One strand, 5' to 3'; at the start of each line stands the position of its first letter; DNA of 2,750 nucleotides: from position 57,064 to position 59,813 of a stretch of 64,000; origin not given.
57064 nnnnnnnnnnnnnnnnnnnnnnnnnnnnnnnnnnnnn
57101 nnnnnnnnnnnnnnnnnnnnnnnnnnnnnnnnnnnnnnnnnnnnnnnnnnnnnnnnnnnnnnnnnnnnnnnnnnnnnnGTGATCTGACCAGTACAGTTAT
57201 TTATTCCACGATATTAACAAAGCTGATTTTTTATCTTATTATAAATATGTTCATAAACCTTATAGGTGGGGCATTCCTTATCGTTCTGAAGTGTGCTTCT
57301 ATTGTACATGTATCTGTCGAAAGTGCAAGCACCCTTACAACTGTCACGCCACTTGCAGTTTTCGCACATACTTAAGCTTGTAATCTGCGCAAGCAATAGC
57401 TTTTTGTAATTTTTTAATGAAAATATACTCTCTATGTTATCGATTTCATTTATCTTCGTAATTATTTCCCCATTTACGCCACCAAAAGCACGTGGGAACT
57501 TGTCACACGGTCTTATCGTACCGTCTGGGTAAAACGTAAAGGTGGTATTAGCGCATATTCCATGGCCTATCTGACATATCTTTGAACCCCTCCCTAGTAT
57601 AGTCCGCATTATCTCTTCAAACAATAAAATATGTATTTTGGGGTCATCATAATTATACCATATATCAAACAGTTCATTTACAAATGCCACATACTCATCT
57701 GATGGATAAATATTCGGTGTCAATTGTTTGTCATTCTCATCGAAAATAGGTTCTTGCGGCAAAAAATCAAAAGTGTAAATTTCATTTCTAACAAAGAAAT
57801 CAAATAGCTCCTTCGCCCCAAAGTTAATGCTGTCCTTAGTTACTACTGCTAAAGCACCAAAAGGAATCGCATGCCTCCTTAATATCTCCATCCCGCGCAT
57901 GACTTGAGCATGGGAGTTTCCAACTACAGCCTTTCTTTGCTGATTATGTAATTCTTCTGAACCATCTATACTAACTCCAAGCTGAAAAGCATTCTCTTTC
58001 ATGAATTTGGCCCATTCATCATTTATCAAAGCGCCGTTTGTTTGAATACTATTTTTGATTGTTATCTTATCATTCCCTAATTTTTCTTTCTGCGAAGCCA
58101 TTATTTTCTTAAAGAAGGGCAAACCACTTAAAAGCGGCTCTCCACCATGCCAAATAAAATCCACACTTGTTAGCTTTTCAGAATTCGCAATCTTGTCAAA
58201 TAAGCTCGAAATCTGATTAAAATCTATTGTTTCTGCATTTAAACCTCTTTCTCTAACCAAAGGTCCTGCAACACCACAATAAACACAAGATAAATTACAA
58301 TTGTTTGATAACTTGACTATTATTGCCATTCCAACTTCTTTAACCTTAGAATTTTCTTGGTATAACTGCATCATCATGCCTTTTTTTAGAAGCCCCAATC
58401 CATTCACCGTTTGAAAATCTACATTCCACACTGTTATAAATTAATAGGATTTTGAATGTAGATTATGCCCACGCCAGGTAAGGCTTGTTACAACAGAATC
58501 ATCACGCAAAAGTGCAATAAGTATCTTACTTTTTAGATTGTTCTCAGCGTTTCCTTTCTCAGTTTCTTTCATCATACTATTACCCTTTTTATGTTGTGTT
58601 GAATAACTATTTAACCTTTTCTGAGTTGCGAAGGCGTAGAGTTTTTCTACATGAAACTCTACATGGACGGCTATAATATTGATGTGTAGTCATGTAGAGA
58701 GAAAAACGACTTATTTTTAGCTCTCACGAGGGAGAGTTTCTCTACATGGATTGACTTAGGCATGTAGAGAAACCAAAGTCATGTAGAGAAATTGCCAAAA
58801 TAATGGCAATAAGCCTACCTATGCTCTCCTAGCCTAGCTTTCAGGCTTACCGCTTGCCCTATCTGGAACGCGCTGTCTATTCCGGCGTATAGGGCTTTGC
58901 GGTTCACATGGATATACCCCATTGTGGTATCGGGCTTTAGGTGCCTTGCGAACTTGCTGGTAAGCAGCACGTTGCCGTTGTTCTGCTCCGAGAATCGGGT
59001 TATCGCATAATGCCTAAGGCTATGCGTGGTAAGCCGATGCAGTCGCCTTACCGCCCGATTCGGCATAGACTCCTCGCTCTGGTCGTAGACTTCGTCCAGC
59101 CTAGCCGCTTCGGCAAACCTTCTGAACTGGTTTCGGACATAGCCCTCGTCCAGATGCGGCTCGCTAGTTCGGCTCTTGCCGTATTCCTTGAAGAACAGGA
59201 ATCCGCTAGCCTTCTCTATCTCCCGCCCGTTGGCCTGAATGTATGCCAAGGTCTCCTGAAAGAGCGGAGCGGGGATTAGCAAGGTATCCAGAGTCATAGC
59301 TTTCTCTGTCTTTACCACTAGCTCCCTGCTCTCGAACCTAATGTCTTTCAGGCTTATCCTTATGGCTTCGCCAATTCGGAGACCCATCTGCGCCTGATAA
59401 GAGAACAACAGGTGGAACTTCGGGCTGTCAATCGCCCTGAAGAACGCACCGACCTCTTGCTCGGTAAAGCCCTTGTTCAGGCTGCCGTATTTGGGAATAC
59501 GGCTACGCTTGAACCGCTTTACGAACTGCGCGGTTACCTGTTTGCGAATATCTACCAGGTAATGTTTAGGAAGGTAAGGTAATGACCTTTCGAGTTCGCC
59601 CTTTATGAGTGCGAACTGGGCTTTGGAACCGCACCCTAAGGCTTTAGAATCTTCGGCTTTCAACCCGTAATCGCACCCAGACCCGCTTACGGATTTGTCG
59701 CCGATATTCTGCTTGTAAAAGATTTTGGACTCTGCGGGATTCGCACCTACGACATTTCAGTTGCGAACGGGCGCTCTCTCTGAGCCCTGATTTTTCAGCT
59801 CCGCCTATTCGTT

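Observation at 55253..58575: Uncharacterised cassette: small ORF, radical SAM/SPASM enzyme and PpsA/rifampicin-phosphotransferase-like enzyme, carried by an integrase element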

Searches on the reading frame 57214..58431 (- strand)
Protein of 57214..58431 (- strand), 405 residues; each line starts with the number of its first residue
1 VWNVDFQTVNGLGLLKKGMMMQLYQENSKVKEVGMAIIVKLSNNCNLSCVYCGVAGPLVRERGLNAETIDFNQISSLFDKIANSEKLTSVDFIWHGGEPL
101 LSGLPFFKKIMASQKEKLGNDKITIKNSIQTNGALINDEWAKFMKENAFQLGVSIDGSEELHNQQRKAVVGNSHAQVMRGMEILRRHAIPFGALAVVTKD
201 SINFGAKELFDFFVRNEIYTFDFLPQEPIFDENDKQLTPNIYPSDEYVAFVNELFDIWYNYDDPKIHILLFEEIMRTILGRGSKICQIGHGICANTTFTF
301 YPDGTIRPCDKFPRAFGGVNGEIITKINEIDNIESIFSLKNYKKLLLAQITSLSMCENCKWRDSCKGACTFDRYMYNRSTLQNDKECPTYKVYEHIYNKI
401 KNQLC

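Call 4: search_protein_families(library=pfam, proteins=[window:57214-58431:-], max_evalue=0.01)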
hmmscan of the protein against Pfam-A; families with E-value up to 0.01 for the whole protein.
window:57214-58431:- (405 aa): 1 family
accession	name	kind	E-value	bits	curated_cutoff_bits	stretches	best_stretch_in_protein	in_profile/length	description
PF04055.27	Radical_SAM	-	2.7e-15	57.4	29.5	1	40-191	2-144/166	Radical SAM superfamily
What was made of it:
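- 57214..58431 (-): Radical SAM/SPASM peptide maturase. The ORF is 405 aa from the GTG; NCBI annotates 397 aa; homologue alignment suggests an ATG at 58371-58377. CX3CX2C at residues 45-52; auxiliary-cluster Cys at 286, 293, 309, 356, 359, 365, 369 and 387. Pfam Radical_SAM (call 4).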

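Call 5: search_protein_families(library=ncbifam, proteins=[window:57214-58431:-], max_evalue=0.01)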
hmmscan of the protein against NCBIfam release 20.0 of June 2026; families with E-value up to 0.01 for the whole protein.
window:57214-58431:- (405 aa): 65 families (the best 25 are shown)
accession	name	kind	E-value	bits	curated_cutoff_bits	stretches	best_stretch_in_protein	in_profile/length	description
TIGR03942.1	sulfatase_rSAM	equivalog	3e-65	220.7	349.45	1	41-399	7-356/363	anaerobic sulfatase maturase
NF041298.1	rSAM_mat_DynA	equivalog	9.5e-64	215.6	450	1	38-402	4-355/356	dynobactin maturation radical SAM/SPASM protein DynA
NF010321.0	PRK13758.1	equivalog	2.9e-54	184.6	441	1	38-396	8-358/370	anaerobic sulfatase-maturase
NF038005.1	rSAM_mat_DarE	equivalog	3.7e-54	184.1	650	1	27-397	66-429/432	darobactin maturation radical SAM/SPASM protein DarE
NF041300.1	rSAM_mat_DarW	exception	1.8e-53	181.9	650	1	19-391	27-388/415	radical SAM/SPASM peptide maturase DarW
NF041707.1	rSAM_YhhB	equivalog_domain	5.2e-44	150.6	445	1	36-379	3-343/369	cyclophane-forming radical SAM/SPASM peptide maturase YhhB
NF010308.0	PRK13745.1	equivalog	2.5e-43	148.5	484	1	40-379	18-362/412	anaerobic sulfatase-maturation protein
TIGR04261.1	rSAM_GlyRichRpt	subfamily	1.4e-42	146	310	1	43-279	5-237/363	cyclophane-forming radical SAM/SPASM peptide maturase GrrM/OscB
NF041718.1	rSAM_phane_AMC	equivalog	8.2e-36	123.7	425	1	36-214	7-176/362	cyclophane-forming radical SAM peptide maturase AmcB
TIGR04083.1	rSAM_pep_methan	hypoth_equivalog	1.6e-33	116.1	300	1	44-403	9-342/376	TIGR04083 family peptide-modifying radical SAM enzyme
TIGR04269.1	SAM_SPASM_FxsB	subfamily_domain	5.2e-33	114.6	370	1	37-377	4-341/363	FxsB family cyclophane-forming radical SAM/SPASM peptide maturase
NF047865.1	rSAM_PapB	equivalog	2e-30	106.2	340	1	36-378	4-325/330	PapB family radical SAM/SPASM ranthipeptide maturase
TIGR04496.1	rSAM_XyeB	equivalog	4.3e-29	101.4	450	1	36-376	5-344/385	cyclophane-forming radical SAM/SPASM peptide maturase XyeB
TIGR03978.1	rSAM_paired_1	equivalog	3.2e-28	98.7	370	1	25-401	73-448/466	His-Xaa-Ser system radical SAM maturase HxsB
TIGR04068.1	rSAM_ocin_clost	equivalog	4.7e-24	85.1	500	1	35-188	84-236/462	Cys-rich peptide radical SAM maturase CcpM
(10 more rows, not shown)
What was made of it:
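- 57214..58431 (-): NCBIfam best hits, all below cut-off: anSME 220.7 bits (cut-off 349), DynA 215.6 (450), DarE 184 (650), YhhB, GrrM (call 5).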

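Call 6: search_protein_families(library=padloc, proteins=[window:57214-58431:-], max_evalue=0.01)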
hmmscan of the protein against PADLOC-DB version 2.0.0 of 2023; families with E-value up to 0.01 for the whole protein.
window:57214-58431:- (405 aa): 2 families
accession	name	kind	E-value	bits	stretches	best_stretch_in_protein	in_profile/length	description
PDLC02903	pVip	-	4.9e-12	43.8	1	39-184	4-129/257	Viperins not associated with kinases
PDLC02904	pVip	-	1.1e-10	39.5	1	40-232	8-181/262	Viperins associated with kinases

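Call 38: find_homologous_proteins(query=window:57214-58377:-)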
Query window:57214-58377:- (387 aa): 497 proteins with E <= 0.001 among 2568 candidates; the best 120 are listed.
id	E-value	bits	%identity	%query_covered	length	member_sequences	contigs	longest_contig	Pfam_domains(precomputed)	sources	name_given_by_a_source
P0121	6.1e-266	899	100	100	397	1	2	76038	PF04055.28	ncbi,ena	-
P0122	4.8e-227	771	84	100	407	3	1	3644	PF04055.28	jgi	jgi:uncharacterized protein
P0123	8.2e-207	705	78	100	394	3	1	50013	PF04055.28,PF13353.12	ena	-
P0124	3.5e-198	676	76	99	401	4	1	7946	PF04055.28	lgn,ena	-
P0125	3.6e-153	528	60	97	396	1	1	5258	PF04055.28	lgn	-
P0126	1.2e-142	494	66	86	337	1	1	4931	PF04055.28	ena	-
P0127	2.7e-140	486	57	96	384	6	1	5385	PF04055.28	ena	-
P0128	4.2e-107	377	45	97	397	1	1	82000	PF04055.28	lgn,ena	-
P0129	2.0e-106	374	48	96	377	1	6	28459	PF04055.28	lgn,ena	-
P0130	5.9e-105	370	47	95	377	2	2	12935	PF04055.28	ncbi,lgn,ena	-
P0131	2.8e-101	357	47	94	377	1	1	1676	PF04055.28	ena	-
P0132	8.1e-81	290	60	55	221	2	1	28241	-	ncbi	-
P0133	1.5e-62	230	45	56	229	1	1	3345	-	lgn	-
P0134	1.3e-60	224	43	67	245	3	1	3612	-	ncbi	ncbi:MAG: SPASM domain-containing protein [Candidatus Micrarchaeaceae archaeon]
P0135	3.5e-59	219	37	95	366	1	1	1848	PF13186.12,PF04055.28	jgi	jgi:uncharacterized protein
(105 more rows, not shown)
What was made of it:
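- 57214..58431 (-): Its own subfamily is P0121-P0134, after which identity drops to 37% or less (call 38).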

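Call 39: find_encoding_contigs(protein=P0123, flank=7000, max_places=1)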
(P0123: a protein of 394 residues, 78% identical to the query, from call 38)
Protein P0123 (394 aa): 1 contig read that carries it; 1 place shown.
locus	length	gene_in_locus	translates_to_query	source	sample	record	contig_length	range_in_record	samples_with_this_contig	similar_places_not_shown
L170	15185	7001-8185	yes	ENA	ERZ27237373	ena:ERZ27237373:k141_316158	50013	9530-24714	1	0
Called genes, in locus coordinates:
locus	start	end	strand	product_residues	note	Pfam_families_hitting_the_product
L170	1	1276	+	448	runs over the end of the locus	-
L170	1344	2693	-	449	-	-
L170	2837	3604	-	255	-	PF01061:ABC2_membrane, PF12698:ABC2_membrane_3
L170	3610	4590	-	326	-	PF00005:ABC_tran, PF13304:AAA_21, PF13732:DrrA1-3_C (weak)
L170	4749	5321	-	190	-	-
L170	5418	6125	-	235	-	PF00293:NUDIX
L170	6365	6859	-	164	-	-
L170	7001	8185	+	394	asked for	PF13353:Fer4_12 (weak), PF04055:Radical_SAM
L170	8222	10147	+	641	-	PF01326:PPDK_N, PF00391:PEP-utilizers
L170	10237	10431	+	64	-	-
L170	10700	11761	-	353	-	PF00752:XPG_N, PF00867:XPG_I, PF01367:5_3_exonuc (faint)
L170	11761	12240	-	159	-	PF26602:HVO_2718_N, PF01381:HTH_3 (weak)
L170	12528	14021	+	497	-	PF02163:Peptidase_M50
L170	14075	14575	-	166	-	PF01864:CarS-like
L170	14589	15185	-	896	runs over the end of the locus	PF01411:tRNA-synt_2c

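Call 40: find_encoding_contigs(protein=P0129, flank=7000, max_places=2)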
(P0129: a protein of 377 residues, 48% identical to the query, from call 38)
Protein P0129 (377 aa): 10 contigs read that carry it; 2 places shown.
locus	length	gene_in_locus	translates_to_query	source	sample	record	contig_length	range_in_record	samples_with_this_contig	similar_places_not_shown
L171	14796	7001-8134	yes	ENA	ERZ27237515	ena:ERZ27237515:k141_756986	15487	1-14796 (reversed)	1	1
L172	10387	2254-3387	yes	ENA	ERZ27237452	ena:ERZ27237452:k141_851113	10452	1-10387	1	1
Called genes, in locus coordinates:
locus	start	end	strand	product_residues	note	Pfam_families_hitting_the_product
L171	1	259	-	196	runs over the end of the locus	PF21806:DUF6879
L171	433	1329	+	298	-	-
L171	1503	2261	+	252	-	PF00702:Hydrolase, PF13419:HAD_2, PF13242:Hydrolase_like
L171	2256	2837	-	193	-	-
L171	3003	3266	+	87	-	PF02867:Ribonuc_red_lgC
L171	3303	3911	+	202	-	PF01928:CYTH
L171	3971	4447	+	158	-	PF01272:GreA_GreB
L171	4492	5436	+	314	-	-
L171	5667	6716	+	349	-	PF00817:IMS, PF11798:IMS_HHH (weak), PF21999:IMS_HHH_1, PF11799:IMS_C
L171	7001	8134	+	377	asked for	PF04055:Radical_SAM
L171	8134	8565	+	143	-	PF13420:Acetyltransf_4, PF13673:Acetyltransf_10, PF00583:Acetyltransf_1, PF13508:Acetyltransf_7, PF08445:FR47 (weak)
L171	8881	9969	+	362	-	PF13412:HTH_24 (faint), PF13404:HTH_AsnC-type (faint)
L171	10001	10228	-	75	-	-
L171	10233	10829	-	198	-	PF21806:DUF6879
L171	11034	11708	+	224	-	PF00925:GTP_cyclohydro2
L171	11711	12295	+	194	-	PF00625:Guanylate_kin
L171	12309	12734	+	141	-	-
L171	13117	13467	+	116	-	PF13091:PLDc_2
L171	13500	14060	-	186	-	PF13302:Acetyltransf_3, PF13420:Acetyltransf_4, PF00583:Acetyltransf_1, PF13673:Acetyltransf_10, PF13508:Acetyltransf_7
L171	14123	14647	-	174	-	PF13420:Acetyltransf_4 (weak), PF00583:Acetyltransf_1, PF13673:Acetyltransf_10, PF13508:Acetyltransf_7, PF08445:FR47 (weak)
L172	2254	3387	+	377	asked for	PF04055:Radical_SAM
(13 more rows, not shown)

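Call 60: search_protein_families(library=ncbifam, proteins=[L171:8134-8565:+, L170:6365-6859:-], max_evalue=0.001)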
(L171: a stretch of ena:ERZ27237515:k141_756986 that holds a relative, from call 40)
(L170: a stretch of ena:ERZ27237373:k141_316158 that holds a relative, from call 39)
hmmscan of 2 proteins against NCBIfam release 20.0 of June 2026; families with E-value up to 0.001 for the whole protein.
L171:8134-8565:+ (143 aa): 15 families
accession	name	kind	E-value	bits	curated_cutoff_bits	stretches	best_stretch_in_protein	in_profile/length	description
NF005840.0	PRK07757.1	equivalog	5.5e-10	39.4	154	1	3-136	3-123/153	N-acetyltransferase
NF043067.1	AAC_6p_group_E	equivalog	3.4e-09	36.7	140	1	11-142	4-139/140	aminoglycoside 6'-N-acetyltransferase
NF040503.1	resist_ArsN1a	equivalog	6.1e-09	35.8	170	1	45-133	47-135/159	arsinothricin resistance N-acetyltransferase ArsN1 family A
NF002959.0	PRK03624.1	equivalog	1.7e-08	34.3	124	1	36-143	39-141/147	GNAT family acetyltransferase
TIGR01575.1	rimI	equivalog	1.9e-08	34.5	86.4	1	13-134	2-115/132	ribosomal protein S18-alanine N-acetyltransferase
NF005921.0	PRK07922.1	equivalog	8.6e-07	28.7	180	1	3-134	7-126/170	amino-acid N-acetyltransferase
NF040504.1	resist_ArsN1b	equivalog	1.1e-05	25.3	210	1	48-133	50-135/159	arsinothricin resistance N-acetyltransferase ArsN1 family B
NF007807.0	PRK10514.1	equivalog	1.2e-05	25.3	134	1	75-134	71-125/147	acetyltransferase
TIGR03448.1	mycothiol_MshD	equivalog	1.6e-05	24.4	163.1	1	31-134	185-288/294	mycothiol synthase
NF041716.1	HxA_phane_GNAT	equivalog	5.7e-05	23.1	250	1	41-134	45-143/152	cyclophane-containing RiPP N-acetyltransferase HaaN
NF053587.1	SpmdActasePaiA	equivalog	6.9e-05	22.7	250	1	77-135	93-151/172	spermidine/spermine N(1)-acetyltransferase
NF007025.1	PRK09491.1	equivalog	9.7e-05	22.3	173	1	79-134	67-122/145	ribosomal protein S18-alanine N-acetyltransferase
NF008964.0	PRK12308.1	equivalog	0.00025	19.5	657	1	3-134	464-582/624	argininosuccinate lyase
NF000224.3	AAC_6p_Acine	exception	0.00046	20.2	225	1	72-142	73-144/146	AAC(6')-Ighjkrstuvwx family aminoglycoside N-acetyltransferase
NF000482.1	AAC_3_XI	exception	0.00077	19.3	300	1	72-131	73-132/148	aminoglycoside N-acetyltransferase AAC(3)-XI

L170:6365-6859:- (164 aa): 0 families
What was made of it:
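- GNATs are also known as tailoring enzymes of cyclophane RiPPs (NCBIfam HaaN model, weak hit, call 60).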

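Call 76: search_protein_families(library=pfam, proteins=[L170:10237-10431:+], max_evalue=0.1)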
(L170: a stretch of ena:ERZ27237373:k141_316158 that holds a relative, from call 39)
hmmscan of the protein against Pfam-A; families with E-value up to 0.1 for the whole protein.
L170:10237-10431:+ (64 aa): 0 families

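Call 100: find_related_loci(query=window:57214-58377:-, collection=viral_contigs, flank=6000)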
Query window:57214-58377:- (387 aa) in viral_contigs; peptide patterns used: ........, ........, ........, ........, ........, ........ (x = any residue, [..] = any of these).
11 stretches matched a pattern, but none encodes a relative of the query by tblastn (E <= 1e-3).

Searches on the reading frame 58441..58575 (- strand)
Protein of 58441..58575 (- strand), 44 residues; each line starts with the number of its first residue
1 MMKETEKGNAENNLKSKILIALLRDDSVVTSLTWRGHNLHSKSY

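Call 4: search_protein_families(library=pfam, proteins=[window:58441-58575:-], max_evalue=0.01)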
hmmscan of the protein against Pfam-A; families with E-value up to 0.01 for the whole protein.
window:58441-58575:- (44 aa): 0 families

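Call 5: search_protein_families(library=ncbifam, proteins=[window:58441-58575:-], max_evalue=0.01)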
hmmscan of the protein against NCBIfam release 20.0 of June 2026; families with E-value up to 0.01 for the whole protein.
window:58441-58575:- (44 aa): 0 families

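Call 6: search_protein_families(library=padloc, proteins=[window:58441-58575:-], max_evalue=0.01)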
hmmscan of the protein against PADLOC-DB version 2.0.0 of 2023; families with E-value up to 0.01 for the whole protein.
window:58441-58575:- (44 aa): 0 families

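Call 47: list_cluster_members(proteins=[P0001, P0121, window:58441-58575:-, P0013, P0022])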
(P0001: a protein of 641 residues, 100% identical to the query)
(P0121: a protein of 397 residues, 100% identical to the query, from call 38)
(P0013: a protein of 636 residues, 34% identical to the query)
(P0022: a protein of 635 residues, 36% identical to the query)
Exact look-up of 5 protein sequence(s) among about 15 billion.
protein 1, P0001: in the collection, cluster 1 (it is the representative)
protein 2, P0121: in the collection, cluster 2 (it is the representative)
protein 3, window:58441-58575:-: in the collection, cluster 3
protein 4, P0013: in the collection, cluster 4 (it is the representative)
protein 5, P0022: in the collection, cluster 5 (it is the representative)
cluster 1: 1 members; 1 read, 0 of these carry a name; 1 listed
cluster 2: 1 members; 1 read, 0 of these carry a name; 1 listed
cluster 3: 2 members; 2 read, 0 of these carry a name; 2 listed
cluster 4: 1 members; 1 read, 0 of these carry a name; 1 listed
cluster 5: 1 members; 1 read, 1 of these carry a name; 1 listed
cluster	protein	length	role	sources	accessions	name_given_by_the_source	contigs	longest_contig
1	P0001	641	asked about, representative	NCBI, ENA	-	-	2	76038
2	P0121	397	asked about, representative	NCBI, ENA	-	-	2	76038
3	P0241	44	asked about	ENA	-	-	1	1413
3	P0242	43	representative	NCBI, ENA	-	-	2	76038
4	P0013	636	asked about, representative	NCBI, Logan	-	-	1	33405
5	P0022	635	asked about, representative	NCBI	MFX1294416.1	MAG: PEP/pyruvate-binding domain-containing protein [Promethearchaeota archaeon]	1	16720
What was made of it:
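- Checked: Small ORF: 58441-58575, 44 aa. It is called as a 43-aa gene in NCBI/ENA (call 47).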

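Call 79: find_homologous_proteins(query=A4, max_evalue=10)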
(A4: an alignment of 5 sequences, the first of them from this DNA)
Query A4 (5 sequences) (44 aa, profile of the alignment): 4 proteins with E <= 10 among 59 candidates.
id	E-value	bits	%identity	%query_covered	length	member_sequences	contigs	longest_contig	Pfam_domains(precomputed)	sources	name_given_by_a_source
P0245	1.6e-17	81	55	64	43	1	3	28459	-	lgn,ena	-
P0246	4.5e-15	73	67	100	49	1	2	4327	-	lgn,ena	-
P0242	2.9e-14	70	100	98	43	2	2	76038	-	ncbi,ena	-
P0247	9.6e-12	62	80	100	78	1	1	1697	-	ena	-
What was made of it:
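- Tried and rejected: The peptide-family search reached only 4 proteins (call 79).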

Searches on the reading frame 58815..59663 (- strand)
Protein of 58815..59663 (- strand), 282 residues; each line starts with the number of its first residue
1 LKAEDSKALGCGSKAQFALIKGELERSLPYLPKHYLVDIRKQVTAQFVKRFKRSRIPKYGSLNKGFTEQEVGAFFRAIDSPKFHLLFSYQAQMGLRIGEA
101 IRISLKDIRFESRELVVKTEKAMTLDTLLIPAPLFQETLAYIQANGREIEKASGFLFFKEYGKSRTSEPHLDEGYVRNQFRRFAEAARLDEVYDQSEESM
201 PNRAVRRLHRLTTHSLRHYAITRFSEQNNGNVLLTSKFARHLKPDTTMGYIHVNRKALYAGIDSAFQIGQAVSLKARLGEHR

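Call 4: search_protein_families(library=pfam, proteins=[window:58815-59663:-], max_evalue=0.01)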
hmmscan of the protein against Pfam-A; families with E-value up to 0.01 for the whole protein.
window:58815-59663:- (282 aa): 1 family
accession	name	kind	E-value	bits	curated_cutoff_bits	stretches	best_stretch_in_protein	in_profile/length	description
PF00589.27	Phage_integrase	-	1.9e-10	41.2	27.1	1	85-255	26-170/172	Phage integrase family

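Call 5: search_protein_families(library=ncbifam, proteins=[window:58815-59663:-], max_evalue=0.01)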
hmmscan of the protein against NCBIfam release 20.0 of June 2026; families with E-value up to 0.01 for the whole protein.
window:58815-59663:- (282 aa): 3 families
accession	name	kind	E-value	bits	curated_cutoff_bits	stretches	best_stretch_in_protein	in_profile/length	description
NF040815.2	recomb_XerA_Arch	equivalog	1.4e-13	51.1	220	1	49-258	82-259/263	site-specific tyrosine recombinase/integron integrase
NF003462.0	PRK05084.1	equivalog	1.1e-06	27.7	267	1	209-263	301-354/360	tyrosine recombinase XerS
TIGR02249.1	integrase_gron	subfamily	2e-06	27.4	265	1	49-138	87-173/315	integron integrase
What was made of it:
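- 58815..59663 (-): Tyrosine recombinase/integrase of the element. It is paralogous to the integrase of the neighbouring element at 54245-55228. Pfam Phage_integrase; NCBIfam XerA-like hit below cut-off (calls 4, 5).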

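Call 6: search_protein_families(library=padloc, proteins=[window:58815-59663:-], max_evalue=0.01)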
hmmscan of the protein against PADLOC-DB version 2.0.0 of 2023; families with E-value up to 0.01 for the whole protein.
window:58815-59663:- (282 aa): 0 families

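Call 99: find_related_loci(query=window:58815-59663:-, collection=viral_contigs, flank=6000)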
Query window:58815-59663:- (282 aa) in viral_contigs; peptide patterns used: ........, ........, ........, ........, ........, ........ (x = any residue, [..] = any of these).
22 stretches matched a pattern; 1 encode a relative of the query (tblastn E <= 1e-3); 1 distinct loci.
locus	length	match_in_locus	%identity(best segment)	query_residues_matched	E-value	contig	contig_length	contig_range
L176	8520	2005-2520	25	93-254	2e-5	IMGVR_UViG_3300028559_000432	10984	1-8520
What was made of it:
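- Tried and rejected: The integrase has one weak hit at 25% identity (call 99).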
